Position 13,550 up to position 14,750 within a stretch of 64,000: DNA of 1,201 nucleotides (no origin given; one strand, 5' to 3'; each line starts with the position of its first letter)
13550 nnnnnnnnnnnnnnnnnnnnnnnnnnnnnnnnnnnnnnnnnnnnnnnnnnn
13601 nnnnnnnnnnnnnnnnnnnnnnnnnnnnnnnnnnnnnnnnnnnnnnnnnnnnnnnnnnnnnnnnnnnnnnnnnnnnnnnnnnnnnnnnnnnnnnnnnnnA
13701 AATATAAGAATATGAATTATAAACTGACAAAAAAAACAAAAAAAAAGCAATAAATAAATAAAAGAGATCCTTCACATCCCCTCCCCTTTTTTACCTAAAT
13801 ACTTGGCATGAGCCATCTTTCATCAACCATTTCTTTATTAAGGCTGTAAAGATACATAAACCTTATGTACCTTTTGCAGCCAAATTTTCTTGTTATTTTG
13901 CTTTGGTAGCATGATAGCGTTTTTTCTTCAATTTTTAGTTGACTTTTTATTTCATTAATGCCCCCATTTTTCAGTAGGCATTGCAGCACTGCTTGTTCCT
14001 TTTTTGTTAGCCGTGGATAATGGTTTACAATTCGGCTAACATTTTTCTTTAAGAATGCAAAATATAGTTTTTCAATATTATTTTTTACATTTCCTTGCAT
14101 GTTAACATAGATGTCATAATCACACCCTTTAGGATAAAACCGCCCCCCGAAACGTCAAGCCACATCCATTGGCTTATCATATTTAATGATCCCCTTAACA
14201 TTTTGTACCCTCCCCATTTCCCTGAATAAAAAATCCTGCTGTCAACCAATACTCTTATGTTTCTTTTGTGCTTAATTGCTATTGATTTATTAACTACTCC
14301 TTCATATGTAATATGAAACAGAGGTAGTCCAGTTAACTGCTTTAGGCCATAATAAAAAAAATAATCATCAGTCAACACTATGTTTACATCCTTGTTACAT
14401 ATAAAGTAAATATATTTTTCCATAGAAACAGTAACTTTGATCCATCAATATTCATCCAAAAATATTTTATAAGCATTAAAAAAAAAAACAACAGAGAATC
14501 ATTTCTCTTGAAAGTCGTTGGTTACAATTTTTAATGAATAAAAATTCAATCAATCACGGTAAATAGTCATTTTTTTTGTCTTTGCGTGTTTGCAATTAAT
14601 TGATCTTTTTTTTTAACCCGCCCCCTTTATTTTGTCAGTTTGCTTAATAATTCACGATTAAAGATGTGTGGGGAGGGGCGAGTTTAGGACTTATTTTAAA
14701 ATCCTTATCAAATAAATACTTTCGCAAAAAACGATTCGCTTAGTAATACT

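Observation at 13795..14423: rmpA is frameshifted at an interrupted poly-G tract while rmpC carries an intact 10-G tract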

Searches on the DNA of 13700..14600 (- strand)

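Call 4: search_dna_similar(query=window:13700-14600:-, collection=plasmids, mode=near, max_rows=60)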
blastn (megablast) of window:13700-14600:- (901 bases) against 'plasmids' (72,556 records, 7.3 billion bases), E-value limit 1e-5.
Records with a match: 630; places in all: 1057; records where one place covers at least 80% of the query: 587.
Best place of each record, by identity: >=99% 400; 95-99% 26; 90-95% 1; 80-90% 203.
By first word of the organism name: Klebsiella 596; Escherichia 32; Enterobacter 1; Pseudomonas 1.
By predicted mobility (MOB-suite, as given by PLSDB): non-mobilizable 432; conjugative 184; mobilizable 14.
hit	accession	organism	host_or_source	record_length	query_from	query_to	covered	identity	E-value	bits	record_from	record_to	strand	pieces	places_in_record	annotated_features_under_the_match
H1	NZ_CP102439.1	Klebsiella pneumoniae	Homo sapiens,pure culture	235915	1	901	100%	99.8%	0e+0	1653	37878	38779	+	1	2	rmpA: mucoid phenotype regulator RmpA | rmpD: mucoid phenotype synthesis protein RmpD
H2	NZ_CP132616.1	Klebsiella pneumoniae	Homo sapiens,respiratory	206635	1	901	100%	99.8%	0e+0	1653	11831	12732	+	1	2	rmpA: mucoid phenotype regulator RmpA | rmpD: mucoid phenotype synthesis protein RmpD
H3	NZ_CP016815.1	Klebsiella pneumoniae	Homo sapiens,whole organism,blood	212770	1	901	100%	99.7%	0e+0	1650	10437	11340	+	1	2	rmpD: mucoid phenotype synthesis protein RmpD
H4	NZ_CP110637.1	Klebsiella pneumoniae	Homo sapiens,blood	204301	1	901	100%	99.7%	0e+0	1650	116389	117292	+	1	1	rmpD: mucoid phenotype synthesis protein RmpD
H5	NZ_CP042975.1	Klebsiella pneumoniae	Homo sapiens,single cell,blood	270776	1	901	100%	99.7%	0e+0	1650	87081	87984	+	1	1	rmpD: mucoid phenotype synthesis protein RmpD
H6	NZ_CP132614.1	Klebsiella pneumoniae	Homo sapiens,urine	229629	1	901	100%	99.7%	0e+0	1650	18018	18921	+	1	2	rmpD: mucoid phenotype synthesis protein RmpD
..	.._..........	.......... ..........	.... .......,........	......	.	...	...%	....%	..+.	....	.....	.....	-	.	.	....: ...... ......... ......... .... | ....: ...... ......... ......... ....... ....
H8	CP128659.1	Klebsiella pneumoniae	Homo sapiens,blood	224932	1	901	100%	99.7%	0e+0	1646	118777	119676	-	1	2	small membrane protein | rmpD: mucoid phenotype synthesis protein RmpD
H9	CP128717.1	Klebsiella pneumoniae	Homo sapiens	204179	1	901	100%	99.7%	0e+0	1646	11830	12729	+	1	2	rmpA: mucoid phenotype regulator RmpA | rmpD: mucoid phenotype synthesis protein RmpD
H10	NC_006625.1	Klebsiella pneumoniae subsp. pneumoniae NTUH-K2044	isolated from blood of a patient with ...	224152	1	901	100%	99.6%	0e+0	1646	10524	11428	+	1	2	rmpA: mucoid phenotype regulator RmpA | rmpD: mucoid phenotype synthesis protein RmpD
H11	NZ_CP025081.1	Klebsiella pneumoniae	Homo sapiens,liver abscess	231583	1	901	100%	99.6%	0e+0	1646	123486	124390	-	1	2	rmpA: mucoid phenotype regulator RmpA | rmpD: mucoid phenotype synthesis protein RmpD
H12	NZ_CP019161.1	Klebsiella pneumoniae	Homo sapiens,Drainage samples from ...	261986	1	901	100%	99.6%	0e+0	1646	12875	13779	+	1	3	rmpA: mucoid phenotype regulator RmpA (x2) | rmpD: mucoid phenotype synthesis protein RmpD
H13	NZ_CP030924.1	Klebsiella pneumoniae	Phoca largha,blood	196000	1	901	100%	99.6%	0e+0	1646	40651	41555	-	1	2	rmpA: mucoid phenotype regulator RmpA | rmpD: mucoid phenotype synthesis protein RmpD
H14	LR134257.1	Klebsiella aerogenes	urine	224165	1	901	100%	99.6%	0e+0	1646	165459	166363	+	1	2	rmpA: mucoid phenotype regulator RmpA | Bacterial regulatory proteins, luxR family | rmpD: mucoid phenotype synthesis protein RmpD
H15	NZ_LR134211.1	Klebsiella pneumoniae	not available: to be reported later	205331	1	901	100%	99.6%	0e+0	1646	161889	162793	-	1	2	rmpA: mucoid phenotype regulator RmpA | rmpD: mucoid phenotype synthesis protein RmpD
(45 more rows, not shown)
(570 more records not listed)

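Call 5: get_annotated_region(hit=H10, flank=3000)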
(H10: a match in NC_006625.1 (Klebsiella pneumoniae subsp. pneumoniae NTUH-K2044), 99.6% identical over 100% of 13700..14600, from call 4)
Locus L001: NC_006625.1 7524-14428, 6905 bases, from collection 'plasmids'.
description: Klebsiella pneumoniae subsp. pneumoniae NTUH-K2044 plasmid pK2044, complete sequence
organism: Klebsiella pneumoniae subsp. pneumoniae NTUH-K2044 (NCBI taxid 484021)
taxonomy: Bacteria; Pseudomonadota; Gammaproteobacteria; Enterobacterales; Enterobacteriaceae; Klebsiella; Klebsiella pneumoniae; Klebsiella pneumoniae subsp. pneumoniae NTUH-K2044
host: -; source: isolated from blood of a patient with liver abscess and meningitis; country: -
typing (MOB-suite, as given by PLSDB): non-mobilizable; replicon IncFIB,IncHI1B
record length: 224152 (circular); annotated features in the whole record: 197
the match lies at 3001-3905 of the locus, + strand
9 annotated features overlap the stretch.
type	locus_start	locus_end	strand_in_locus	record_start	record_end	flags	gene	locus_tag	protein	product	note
CDS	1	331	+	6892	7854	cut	-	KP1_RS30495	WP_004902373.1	DEAD/DEAH box helicase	-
CDS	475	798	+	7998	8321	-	-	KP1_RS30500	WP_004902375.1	hypothetical protein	-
CDS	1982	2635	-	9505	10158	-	-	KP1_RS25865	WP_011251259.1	class I SAM-dependent methyltransferase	-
predicted_resistance_gene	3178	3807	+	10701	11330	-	rmpA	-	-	mucoid phenotype regulator RmpA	predicted by amrfinderplus; class ; identity 100.0%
predicted_resistance_gene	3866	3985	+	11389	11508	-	rmpD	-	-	mucoid phenotype synthesis protein RmpD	predicted by amrfinderplus; class ; identity 100.0%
CDS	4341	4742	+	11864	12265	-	rmpC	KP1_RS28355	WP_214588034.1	LuxR C-terminal-related transcriptional regulator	-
predicted_resistance_gene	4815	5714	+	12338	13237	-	peg-344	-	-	DMT family inner membrane transporter PEG344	predicted by amrfinderplus; class ; identity 100.0%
CDS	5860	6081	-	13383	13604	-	-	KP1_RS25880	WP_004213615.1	hypothetical protein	-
predicted_resistance_gene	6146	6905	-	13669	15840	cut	iroN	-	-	siderophore salmochelin receptor IroN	predicted by amrfinderplus; class ; identity 100.0%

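Call 6: get_annotated_region(hit=H1, flank=3000)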
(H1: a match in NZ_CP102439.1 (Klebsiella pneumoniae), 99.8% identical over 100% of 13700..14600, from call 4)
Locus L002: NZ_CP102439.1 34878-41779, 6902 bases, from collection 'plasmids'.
description: Klebsiella pneumoniae strain hvKP248 plasmid unnamed1, complete sequence
organism: Klebsiella pneumoniae (NCBI taxid 573)
taxonomy: Bacteria; Pseudomonadota; Gammaproteobacteria; Enterobacterales; Enterobacteriaceae; Klebsiella; Klebsiella pneumoniae
host: -; source: Homo sapiens,pure culture; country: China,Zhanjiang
typing (MOB-suite, as given by PLSDB): non-mobilizable; replicon IncFIB,IncHI1B
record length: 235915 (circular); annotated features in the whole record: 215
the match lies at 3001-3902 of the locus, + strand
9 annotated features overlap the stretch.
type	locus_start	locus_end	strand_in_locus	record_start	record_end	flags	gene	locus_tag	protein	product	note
CDS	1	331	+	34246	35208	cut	-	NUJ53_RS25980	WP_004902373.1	DEAD/DEAH box helicase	-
CDS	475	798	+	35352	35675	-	-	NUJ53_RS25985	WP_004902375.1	hypothetical protein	-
CDS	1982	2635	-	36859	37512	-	-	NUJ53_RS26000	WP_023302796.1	class I SAM-dependent methyltransferase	-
predicted_resistance_gene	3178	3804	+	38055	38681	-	rmpA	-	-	mucoid phenotype regulator RmpA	predicted by amrfinderplus; class ; identity 99.52%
predicted_resistance_gene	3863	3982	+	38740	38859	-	rmpD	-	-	mucoid phenotype synthesis protein RmpD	predicted by amrfinderplus; class ; identity 100.0%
CDS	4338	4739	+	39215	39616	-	rmpC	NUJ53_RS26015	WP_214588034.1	LuxR C-terminal-related transcriptional regulator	-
predicted_resistance_gene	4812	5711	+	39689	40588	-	peg-344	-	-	DMT family inner membrane transporter PEG344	predicted by amrfinderplus; class ; identity 100.0%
CDS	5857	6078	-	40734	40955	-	-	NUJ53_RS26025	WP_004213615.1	hypothetical protein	-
predicted_resistance_gene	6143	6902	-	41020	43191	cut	iroN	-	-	siderophore salmochelin receptor IroN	predicted by amrfinderplus; class ; identity 100.0%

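Call 7: get_annotated_region(hit=H3, flank=3000)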
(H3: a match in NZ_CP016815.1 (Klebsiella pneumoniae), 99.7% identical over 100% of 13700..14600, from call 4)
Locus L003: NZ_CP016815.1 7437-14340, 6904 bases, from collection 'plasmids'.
description: Klebsiella pneumoniae strain ED23 plasmid unamed, complete sequence
organism: Klebsiella pneumoniae (NCBI taxid 573)
taxonomy: Bacteria; Pseudomonadota; Gammaproteobacteria; Enterobacterales; Enterobacteriaceae; Klebsiella; Klebsiella pneumoniae
host: -; source: Homo sapiens,whole organism,blood; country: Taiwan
typing (MOB-suite, as given by PLSDB): non-mobilizable; replicon IncFIB,IncHI1B
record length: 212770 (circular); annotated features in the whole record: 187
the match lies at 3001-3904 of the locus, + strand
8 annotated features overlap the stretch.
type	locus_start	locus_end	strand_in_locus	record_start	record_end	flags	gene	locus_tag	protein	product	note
CDS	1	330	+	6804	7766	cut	-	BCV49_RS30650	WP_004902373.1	DEAD/DEAH box helicase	-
CDS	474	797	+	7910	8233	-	-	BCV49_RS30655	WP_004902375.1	hypothetical protein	-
CDS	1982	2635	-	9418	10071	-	-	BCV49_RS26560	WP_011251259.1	class I SAM-dependent methyltransferase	-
predicted_resistance_gene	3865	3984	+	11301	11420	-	rmpD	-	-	mucoid phenotype synthesis protein RmpD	predicted by amrfinderplus; class ; identity 100.0%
CDS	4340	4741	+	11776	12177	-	rmpC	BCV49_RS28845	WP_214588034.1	LuxR C-terminal-related transcriptional regulator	-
predicted_resistance_gene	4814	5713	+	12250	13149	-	peg-344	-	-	DMT family inner membrane transporter PEG344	predicted by amrfinderplus; class ; identity 100.0%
CDS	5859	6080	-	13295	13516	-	-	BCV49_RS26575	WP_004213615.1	hypothetical protein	-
predicted_resistance_gene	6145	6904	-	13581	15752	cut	iroN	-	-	siderophore salmochelin receptor IroN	predicted by amrfinderplus; class ; identity 99.86%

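Call 13: search_dna_similar(query=window:14125-14164:-, collection=plasmids, mode=near, max_rows=40, max_evalue=0.001)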
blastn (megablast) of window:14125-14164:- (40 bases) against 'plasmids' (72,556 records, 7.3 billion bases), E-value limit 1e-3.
Records with a match: 2; places in all: 2; records where one place covers at least 80% of the query: 2.
Best place of each record, by identity: >=99% 2.
By first word of the organism name: Klebsiella 2.
By predicted mobility (MOB-suite, as given by PLSDB): conjugative 1; non-mobilizable 1.
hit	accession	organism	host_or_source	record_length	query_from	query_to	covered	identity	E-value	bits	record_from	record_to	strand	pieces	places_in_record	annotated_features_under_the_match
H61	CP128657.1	Klebsiella pneumoniae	Homo sapiens,blood, liver abscess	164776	1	40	100%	100.0%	3e-12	75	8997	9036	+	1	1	none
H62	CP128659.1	Klebsiella pneumoniae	Homo sapiens,blood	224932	1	40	100%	100.0%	3e-12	75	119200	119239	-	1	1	none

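Call 14: get_annotated_region(hit=H61, flank=4000)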
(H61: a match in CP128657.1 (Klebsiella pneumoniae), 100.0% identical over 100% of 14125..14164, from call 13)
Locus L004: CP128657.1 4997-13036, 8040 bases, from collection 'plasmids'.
description: Klebsiella pneumoniae strain hvKP4 plasmid phvKP4_1, complete sequence
organism: Klebsiella pneumoniae (NCBI taxid 573)
taxonomy: Bacteria; Pseudomonadota; Gammaproteobacteria; Enterobacterales; Enterobacteriaceae; Klebsiella; Klebsiella pneumoniae
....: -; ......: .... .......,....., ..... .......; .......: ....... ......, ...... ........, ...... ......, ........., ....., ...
typing (MOB-suite, as given by PLSDB): conjugative; replicon IncFIB,IncFII; relaxase MOBF,MOBF,MOBH; mating-pair formation MPF_F
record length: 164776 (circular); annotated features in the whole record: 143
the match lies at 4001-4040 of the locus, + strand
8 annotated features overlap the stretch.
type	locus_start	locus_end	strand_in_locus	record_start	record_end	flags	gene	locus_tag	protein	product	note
CDS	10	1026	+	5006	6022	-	-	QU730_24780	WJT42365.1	IS110-like element ISKpn2 family transposase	-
CDS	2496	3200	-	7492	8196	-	-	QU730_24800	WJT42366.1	class I SAM-dependent methyltransferase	-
CDS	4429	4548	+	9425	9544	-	-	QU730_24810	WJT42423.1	hypothetical protein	-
CDS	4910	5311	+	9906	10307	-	rmpC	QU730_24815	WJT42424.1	mucoid phenotype regulator RmpC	-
CDS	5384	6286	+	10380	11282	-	-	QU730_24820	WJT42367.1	DMT family transporter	-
predicted_resistance_gene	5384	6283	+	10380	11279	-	peg-344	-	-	DMT family inner membrane transporter PEG344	predicted by amrfinderplus; class ; identity 99.33%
CDS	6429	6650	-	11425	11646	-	-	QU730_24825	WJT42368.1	hypothetical protein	-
predicted_resistance_gene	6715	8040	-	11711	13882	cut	iroN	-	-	siderophore salmochelin receptor IroN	predicted by amrfinderplus; class ; identity 99.03%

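Call 15: get_annotated_region(hit=H62, flank=4000)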
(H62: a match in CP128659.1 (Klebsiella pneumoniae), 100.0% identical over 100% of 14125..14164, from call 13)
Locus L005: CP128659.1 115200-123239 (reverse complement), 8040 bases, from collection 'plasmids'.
description: Klebsiella pneumoniae strain hvKP2 plasmid phvKP2_1, complete sequence
organism: Klebsiella pneumoniae (NCBI taxid 573)
taxonomy: Bacteria; Pseudomonadota; Gammaproteobacteria; Enterobacterales; Enterobacteriaceae; Klebsiella; Klebsiella pneumoniae
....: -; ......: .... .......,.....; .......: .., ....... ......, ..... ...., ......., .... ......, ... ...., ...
typing (MOB-suite, as given by PLSDB): non-mobilizable; replicon IncFIB,IncHI1B
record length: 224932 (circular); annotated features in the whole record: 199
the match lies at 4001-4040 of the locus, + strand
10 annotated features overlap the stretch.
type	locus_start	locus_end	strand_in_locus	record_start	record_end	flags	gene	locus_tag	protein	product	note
CDS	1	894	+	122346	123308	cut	-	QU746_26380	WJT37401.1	DEAD/DEAH box helicase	-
CDS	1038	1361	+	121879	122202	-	-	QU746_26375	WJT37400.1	hypothetical protein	-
CDS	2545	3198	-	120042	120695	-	-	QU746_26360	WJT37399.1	class I SAM-dependent methyltransferase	-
CDS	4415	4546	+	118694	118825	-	-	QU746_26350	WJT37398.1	small membrane protein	-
predicted_resistance_gene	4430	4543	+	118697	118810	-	rmpD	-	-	mucoid phenotype synthesis protein RmpD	predicted by amrfinderplus; class ; identity 100.0%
CDS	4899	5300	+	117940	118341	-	rmpC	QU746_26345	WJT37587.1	mucoid phenotype regulator RmpC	-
CDS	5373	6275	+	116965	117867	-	-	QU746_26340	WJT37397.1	DMT family transporter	-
predicted_resistance_gene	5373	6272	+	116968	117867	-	peg-344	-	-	DMT family inner membrane transporter PEG344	predicted by amrfinderplus; class ; identity 100.0%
CDS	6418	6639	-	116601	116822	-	-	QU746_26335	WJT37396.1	hypothetical protein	-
predicted_resistance_gene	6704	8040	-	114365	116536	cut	iroN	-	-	siderophore salmochelin receptor IroN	predicted by amrfinderplus; class ; identity 100.0%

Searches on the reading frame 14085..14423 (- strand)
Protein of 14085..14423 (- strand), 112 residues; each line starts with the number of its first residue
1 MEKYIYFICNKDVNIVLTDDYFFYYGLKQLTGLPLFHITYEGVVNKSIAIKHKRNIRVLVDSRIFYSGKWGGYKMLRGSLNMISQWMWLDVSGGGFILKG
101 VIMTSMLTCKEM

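Call 12: list_cluster_members(proteins=[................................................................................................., window:14088-14423:-, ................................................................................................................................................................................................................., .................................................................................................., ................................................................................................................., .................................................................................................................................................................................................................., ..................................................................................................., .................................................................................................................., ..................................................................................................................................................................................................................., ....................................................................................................])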
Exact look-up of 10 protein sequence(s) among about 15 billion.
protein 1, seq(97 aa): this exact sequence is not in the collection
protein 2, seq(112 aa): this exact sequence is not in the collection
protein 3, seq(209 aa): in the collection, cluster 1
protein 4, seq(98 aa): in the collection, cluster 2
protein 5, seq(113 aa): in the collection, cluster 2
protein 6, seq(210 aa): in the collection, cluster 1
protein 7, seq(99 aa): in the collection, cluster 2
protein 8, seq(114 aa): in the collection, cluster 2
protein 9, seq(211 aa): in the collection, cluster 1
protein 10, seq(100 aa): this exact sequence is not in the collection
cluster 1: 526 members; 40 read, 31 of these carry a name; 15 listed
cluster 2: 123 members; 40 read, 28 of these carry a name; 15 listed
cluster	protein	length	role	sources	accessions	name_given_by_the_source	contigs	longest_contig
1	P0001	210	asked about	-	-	TPA: mucoid phenotype regulator RmpA [Klebsiella pneumoniae] | DNA-binding CsgD family transcriptional regulator | HTH luxR-type domain-containing protein n=3 Tax=Enterobacteriaceae TaxID=543 ...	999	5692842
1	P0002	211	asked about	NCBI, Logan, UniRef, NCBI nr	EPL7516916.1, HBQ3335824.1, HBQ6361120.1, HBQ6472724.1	mucoid phenotype regulator RmpA [Klebsiella pneumoniae] | mucoid phenotype regulator RmpA n=1 Tax=Klebsiella pneumoniae TaxID=573 ...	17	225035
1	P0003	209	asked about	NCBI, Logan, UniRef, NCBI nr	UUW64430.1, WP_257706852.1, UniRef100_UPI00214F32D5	mucoid phenotype regulator RmpA [Klebsiella pneumoniae] | mucoid phenotype regulator RmpA n=1 Tax=Klebsiella pneumoniae TaxID=573 ...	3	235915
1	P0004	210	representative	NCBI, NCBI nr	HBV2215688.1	TPA: response regulator [Klebsiella quasipneumoniae] | response regulator [Klebsiella quasipneumoniae]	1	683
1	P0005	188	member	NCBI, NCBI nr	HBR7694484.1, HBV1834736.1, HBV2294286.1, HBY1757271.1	TPA: mucoid phenotype A regulator RmpA, partial [Klebsiella pneumoniae] | mucoid phenotype A regulator RmpA [Klebsiella pneumoniae]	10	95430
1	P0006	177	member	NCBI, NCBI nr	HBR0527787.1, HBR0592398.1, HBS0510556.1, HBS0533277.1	TPA: mucoid phenotype regulator RmpA, partial [Klebsiella pneumoniae] | mucoid phenotype regulator RmpA [Klebsiella pneumoniae]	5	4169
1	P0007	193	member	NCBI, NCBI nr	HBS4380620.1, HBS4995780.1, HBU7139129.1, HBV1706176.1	mucoid phenotype regulator RmpA, partial [Klebsiella pneumoniae] | mucoid phenotype regulator RmpA [Klebsiella pneumoniae]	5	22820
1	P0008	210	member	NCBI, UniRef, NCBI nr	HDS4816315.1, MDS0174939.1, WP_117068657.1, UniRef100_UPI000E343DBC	mucoid phenotype regulator RmpA [Klebsiella pneumoniae] | mucoid phenotype regulator RmpA n=1 Tax=Klebsiella pneumoniae TaxID=573 ...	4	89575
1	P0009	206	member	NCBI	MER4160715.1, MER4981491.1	mucoid phenotype A regulator RmpA, partial [Klebsiella pneumoniae]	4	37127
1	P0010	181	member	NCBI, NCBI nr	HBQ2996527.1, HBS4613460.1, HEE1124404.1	TPA: mucoid phenotype A regulator RmpA, partial [Klebsiella pneumoniae] | mucoid phenotype A regulator RmpA [Klebsiella pneumoniae]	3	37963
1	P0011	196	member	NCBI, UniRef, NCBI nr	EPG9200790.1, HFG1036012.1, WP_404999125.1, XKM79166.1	mucoid phenotype regulator RmpA [Escherichia coli] | mucoid phenotype regulator RmpA n=1 Tax=Escherichia coli TaxID=562 RepID=UPI0030A87ADF | mucoid phenotype A regulator RmpA [Klebsiella pneumoniae]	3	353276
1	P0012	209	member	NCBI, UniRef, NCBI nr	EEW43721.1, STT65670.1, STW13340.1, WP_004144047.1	hypothetical protein HMPREF0484_0220 [Klebsiella pneumoniae subsp. rhinoscleromatis ATCC ... | mucoid phenotype regulator RmpA n=1 Tax=Klebsiella pneumoniae TaxID=573 ... | mucoid phenotype regulator RmpA [Klebsiella pneumoniae]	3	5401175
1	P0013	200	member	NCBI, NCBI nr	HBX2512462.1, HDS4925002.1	TPA: response regulator, partial [Klebsiella pneumoniae] | response regulator [Klebsiella pneumoniae]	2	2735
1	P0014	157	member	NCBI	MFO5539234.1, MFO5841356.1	mucoid phenotype regulator RmpA, partial [Klebsiella pneumoniae]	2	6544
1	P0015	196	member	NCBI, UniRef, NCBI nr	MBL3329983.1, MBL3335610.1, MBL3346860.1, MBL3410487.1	response regulator [Klebsiella pneumoniae] | mucoid phenotype regulator RmpA n=1 Tax=Klebsiella pneumoniae TaxID=573 ... | mucoid phenotype regulator RmpA [Klebsiella pneumoniae]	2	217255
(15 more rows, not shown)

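Call 53: search_protein_families(library=pfam, proteins=[window:14085-14423:-], max_evalue=0.01)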
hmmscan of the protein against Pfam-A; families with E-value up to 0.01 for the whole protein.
window:14085-14423:- (112 aa): 0 families
